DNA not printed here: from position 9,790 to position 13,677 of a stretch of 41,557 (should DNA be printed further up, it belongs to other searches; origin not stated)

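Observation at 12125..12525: Apparently catalytically intact GGDEF domain embedded near the C-terminal quarter of the 4,695-aa protein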

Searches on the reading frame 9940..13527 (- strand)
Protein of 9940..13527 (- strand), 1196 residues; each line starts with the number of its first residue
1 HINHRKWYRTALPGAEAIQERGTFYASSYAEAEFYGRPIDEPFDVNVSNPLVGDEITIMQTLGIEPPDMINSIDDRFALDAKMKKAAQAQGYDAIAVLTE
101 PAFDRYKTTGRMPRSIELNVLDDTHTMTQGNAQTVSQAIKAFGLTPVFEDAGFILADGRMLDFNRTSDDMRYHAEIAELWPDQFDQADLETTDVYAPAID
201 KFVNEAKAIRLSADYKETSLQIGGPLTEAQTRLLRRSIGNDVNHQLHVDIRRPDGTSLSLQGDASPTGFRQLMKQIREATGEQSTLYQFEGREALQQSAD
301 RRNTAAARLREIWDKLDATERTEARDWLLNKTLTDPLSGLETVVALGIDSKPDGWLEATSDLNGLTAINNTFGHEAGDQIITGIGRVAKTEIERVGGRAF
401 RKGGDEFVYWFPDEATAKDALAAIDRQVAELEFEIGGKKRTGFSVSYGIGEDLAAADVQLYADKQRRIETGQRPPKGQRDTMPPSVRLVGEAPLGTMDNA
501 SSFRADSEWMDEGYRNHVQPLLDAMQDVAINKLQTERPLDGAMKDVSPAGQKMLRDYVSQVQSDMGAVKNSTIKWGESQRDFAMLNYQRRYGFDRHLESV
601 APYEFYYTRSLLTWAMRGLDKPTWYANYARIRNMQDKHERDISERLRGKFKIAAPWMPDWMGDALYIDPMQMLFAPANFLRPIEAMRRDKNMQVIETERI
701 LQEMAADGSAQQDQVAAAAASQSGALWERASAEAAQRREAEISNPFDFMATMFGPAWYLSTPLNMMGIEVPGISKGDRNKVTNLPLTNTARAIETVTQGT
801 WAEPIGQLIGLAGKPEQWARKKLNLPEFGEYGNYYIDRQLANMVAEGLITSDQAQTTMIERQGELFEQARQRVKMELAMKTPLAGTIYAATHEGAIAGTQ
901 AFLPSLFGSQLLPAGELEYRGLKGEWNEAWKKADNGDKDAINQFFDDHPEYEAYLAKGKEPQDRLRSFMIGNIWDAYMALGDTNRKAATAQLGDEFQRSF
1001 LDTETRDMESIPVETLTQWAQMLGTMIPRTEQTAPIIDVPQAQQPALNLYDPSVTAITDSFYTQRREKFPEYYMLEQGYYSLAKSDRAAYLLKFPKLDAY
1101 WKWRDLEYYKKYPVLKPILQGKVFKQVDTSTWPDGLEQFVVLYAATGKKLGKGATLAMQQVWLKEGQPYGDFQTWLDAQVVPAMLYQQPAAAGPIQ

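Call 26: find_related_loci(query=window:9940-13527:-, collection=viral_contigs, flank=10000)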
Query window:9940-13527:- (1196 aa) in viral_contigs; peptide patterns used: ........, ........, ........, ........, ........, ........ (x = any residue, [..] = any of these).
9 stretches matched a pattern; 6 encode a relative of the query (tblastn E <= 1e-3); 6 distinct loci.
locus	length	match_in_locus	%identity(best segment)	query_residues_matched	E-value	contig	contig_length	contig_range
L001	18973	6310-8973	67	299-1186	0e+0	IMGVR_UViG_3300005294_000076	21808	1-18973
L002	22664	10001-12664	67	299-1186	0e+0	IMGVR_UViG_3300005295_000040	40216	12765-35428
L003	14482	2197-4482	52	493-1186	0e+0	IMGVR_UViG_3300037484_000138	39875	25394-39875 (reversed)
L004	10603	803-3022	46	481-1188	0e+0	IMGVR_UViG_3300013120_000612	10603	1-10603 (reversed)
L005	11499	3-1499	56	676-1187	7e-176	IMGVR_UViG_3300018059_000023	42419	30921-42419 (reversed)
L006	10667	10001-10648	55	493-709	3e-71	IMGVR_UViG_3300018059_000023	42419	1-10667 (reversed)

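Call 35: search_protein_representatives(protein=window:9940-13527:-)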
Query: 1196 residues. Proteins with E-value up to 0.001 (for the whole library): 4636; up to 1e-10: 817; up to 1e-30: 537. The best 150 are listed.
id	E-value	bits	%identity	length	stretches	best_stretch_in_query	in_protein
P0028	0.0e+00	1162.4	59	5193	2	488-1188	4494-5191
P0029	0.0e+00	1156.9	70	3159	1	483-1188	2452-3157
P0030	2.2e-272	923.1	56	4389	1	474-1194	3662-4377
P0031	2.9e-271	919.4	57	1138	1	479-1188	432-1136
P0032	2.2e-269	913.2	54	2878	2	492-1187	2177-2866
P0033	7.2e-266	901.5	57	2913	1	491-1194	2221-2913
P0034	6.1e-264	895.2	58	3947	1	492-1186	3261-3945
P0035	3.5e-263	892.7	58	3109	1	485-1188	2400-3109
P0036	2.5e-259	879.9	57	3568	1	482-1187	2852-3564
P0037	1.0e-249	848.0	55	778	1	491-1188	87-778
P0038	2.7e-247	840.0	56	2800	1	484-1187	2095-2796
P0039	3.9e-233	793.1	70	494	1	694-1188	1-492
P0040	3.2e-228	776.8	45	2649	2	489-1188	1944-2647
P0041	8.7e-219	745.6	49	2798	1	491-1185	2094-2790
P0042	3.5e-199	680.7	41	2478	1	274-1186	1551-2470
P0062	9.0e-145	500.5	35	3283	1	297-1173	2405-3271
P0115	5.5e-114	398.5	43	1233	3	302-489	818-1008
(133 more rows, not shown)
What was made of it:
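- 9937..24024 (-): Giant ORF of 4,695 aa (34% of the window), a polyvalent-type protein. Layout: conserved N-terminal scaffold (aa 145-1752), variable cargo (aa ~1753-3990), conserved all-alpha C-terminal scaffold (aa 3992-4685). 537 representatives at E<=1e-30 share the C-terminal ~700 aa (call 35).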

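Call 50: find_encoding_contigs(protein=P0028, flank=10000, max_places=3)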
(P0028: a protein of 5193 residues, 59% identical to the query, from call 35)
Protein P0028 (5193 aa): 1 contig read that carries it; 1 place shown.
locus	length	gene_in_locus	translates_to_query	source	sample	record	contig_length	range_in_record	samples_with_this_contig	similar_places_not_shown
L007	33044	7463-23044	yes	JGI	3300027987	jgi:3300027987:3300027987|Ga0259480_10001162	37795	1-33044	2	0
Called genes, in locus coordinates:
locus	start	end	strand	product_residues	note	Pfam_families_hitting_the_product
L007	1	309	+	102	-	?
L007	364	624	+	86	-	-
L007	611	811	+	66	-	-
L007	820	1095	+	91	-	-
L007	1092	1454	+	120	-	-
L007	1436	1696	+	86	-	-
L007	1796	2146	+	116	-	-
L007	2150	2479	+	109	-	-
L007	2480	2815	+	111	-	-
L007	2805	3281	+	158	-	-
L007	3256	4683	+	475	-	PF04466:Terminase_3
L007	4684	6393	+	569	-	-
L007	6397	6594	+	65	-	-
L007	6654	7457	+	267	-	-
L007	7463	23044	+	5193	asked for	PF00990:GGDEF, PF04851:ResIII, PF13872:AAA_34, PF00271:Helicase_C, PF13871:Helicase_C_4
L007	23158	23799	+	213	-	-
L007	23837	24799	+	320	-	PF20911:GP7 (faint)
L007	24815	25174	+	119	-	-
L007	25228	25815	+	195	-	-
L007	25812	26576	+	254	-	-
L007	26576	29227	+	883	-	-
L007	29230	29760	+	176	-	-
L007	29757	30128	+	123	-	-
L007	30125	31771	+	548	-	PF13385:Laminin_G_3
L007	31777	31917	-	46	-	-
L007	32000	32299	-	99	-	-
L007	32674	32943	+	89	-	-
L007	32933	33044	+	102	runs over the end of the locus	-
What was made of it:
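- P0028 combines GGDEF with an SNF2 helicase (call 50).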

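Call 51: find_encoding_contigs(protein=P0040, flank=10000, max_places=3)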
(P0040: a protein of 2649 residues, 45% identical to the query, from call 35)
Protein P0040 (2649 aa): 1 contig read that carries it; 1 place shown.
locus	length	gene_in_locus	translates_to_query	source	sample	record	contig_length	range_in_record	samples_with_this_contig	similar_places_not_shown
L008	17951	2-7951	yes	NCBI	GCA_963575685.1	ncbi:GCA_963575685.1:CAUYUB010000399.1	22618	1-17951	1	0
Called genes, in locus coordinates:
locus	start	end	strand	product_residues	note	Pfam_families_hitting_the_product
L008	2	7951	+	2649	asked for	PF00990:GGDEF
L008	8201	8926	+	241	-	-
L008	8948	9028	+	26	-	-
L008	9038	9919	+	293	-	PF20911:GP7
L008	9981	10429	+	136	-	-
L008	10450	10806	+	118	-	-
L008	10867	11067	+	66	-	-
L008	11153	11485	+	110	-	-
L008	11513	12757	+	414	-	-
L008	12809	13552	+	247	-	PF24175:SU10_adaptor (faint)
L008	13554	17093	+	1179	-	PF15902:Sortilin-Vps10 (faint)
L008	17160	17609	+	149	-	-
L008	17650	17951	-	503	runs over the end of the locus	PF07508:Recombinase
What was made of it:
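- L008 ends in a serine recombinase gene (call 51).
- Tried and rejected: L008 has no DNA upstream of its giant gene, so it could not be checked (call 51).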

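Call 58: find_encoding_contigs(protein=P0042, flank=8000, max_places=2)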
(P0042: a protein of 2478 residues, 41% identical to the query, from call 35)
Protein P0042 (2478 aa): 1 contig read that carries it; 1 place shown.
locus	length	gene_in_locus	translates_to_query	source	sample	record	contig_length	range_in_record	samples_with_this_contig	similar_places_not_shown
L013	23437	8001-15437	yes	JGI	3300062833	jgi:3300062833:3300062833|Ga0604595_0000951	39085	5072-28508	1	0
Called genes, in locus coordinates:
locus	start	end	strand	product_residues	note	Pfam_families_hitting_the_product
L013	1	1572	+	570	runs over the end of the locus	PF02195:ParB_N, PF17762:HTH_ParB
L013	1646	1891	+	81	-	-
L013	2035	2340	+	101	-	-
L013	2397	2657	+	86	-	-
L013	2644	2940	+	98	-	-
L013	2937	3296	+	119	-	-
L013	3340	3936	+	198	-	-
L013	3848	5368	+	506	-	PF03237:Terminase_6N (weak)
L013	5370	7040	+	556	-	-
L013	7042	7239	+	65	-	-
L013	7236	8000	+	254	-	-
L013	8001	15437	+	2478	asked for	PF00990:GGDEF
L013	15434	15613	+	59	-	-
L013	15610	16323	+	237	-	-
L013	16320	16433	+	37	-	-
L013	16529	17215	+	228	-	-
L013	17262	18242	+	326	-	-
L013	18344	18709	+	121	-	-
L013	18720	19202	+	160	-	-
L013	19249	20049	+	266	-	PF24175:SU10_adaptor (weak)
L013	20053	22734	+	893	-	-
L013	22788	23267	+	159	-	-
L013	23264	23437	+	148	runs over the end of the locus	-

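Call 59: find_encoding_contigs(protein=P0115, flank=8000, max_places=2)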
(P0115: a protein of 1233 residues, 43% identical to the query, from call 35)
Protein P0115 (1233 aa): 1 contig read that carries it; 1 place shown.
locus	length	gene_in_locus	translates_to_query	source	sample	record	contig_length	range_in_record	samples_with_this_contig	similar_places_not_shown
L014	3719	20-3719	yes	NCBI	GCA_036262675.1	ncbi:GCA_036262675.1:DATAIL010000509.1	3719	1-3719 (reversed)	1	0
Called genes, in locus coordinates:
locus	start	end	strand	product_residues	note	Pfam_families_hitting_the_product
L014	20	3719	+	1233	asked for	PF00990:GGDEF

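Call 60: find_encoding_contigs(protein=P0062, flank=8000, max_places=2)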
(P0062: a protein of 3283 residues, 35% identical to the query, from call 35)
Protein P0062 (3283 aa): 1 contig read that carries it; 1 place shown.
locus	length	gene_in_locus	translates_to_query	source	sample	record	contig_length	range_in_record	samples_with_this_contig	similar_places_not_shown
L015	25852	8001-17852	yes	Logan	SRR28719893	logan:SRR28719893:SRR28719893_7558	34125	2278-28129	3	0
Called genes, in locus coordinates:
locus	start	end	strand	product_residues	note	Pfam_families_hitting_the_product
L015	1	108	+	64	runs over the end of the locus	-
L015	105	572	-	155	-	-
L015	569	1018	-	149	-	-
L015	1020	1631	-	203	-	-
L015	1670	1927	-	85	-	-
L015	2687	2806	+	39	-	PF23855:DUF7218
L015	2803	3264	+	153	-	-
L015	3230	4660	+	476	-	PF03237:Terminase_6N, PF17289:Terminase_6C (weak)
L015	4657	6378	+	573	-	-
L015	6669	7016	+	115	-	PF01555:N6_N4_Mtase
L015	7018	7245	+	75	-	-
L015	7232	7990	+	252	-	-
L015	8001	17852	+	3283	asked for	PF18763:ddrB-ParB, PF00990:GGDEF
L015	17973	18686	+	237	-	-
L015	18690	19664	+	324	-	-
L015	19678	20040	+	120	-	-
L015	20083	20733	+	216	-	-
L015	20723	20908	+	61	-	-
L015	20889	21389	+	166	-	PF13489:Methyltransf_23 (weak), PF13578:Methyltransf_24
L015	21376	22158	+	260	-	-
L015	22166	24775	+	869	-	-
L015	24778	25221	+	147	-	-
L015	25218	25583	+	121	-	-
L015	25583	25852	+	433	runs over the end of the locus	-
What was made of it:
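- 9937..24024 (-): Relatives carry an SNF2 helicase (call 50) or ddrB-ParB (call 60).
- P0062 combines GGDEF with ddrB-ParB (call 60). The gene lies inside the head-morphogenesis block, between the probable portal and the capsid gene, in every relative (calls 50, 58, 60).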
